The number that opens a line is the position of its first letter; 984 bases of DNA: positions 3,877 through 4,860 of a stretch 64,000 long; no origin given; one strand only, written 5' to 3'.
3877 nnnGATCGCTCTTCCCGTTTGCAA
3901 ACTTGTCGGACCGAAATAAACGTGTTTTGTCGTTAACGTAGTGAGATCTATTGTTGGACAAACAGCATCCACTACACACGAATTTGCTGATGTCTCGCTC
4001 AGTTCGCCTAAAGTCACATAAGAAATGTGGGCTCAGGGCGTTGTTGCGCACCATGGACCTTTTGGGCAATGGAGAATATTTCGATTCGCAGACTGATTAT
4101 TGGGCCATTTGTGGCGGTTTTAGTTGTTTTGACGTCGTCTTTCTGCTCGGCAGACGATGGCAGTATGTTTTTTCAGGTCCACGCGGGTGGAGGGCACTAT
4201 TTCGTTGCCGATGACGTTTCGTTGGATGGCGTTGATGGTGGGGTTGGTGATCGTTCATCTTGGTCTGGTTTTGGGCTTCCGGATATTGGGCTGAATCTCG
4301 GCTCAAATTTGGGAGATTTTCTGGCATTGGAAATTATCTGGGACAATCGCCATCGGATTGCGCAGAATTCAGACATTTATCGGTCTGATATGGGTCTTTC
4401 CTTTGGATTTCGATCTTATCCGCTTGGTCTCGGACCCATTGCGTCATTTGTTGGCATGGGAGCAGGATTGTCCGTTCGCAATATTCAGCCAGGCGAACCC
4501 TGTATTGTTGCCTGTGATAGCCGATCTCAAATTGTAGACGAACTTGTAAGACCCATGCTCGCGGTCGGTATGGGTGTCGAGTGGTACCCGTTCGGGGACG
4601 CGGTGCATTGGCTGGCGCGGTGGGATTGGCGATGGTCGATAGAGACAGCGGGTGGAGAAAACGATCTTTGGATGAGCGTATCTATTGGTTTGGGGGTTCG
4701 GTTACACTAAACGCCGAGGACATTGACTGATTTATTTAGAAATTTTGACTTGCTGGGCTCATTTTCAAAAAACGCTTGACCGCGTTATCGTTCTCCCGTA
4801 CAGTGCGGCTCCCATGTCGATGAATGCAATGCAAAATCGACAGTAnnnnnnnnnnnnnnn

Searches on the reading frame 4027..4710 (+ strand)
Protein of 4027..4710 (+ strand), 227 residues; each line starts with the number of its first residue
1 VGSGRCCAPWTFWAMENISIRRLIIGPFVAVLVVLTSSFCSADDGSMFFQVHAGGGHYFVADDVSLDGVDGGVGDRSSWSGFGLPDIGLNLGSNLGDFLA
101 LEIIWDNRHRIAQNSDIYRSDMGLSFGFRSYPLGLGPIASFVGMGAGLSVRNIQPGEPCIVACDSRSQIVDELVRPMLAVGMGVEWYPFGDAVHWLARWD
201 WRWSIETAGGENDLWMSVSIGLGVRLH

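Call 33: search_protein_families(library=pfam, proteins=[window:4027-4710:+])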
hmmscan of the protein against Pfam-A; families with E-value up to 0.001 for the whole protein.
window:4027-4710:+ (227 aa): 0 families

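Call 39: find_encoding_contigs(protein=window:4027-4710:+, flank=10000, max_places=10)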
Protein window:4027-4710:+ (227 aa): no gene with exactly this product is on record in the collection.
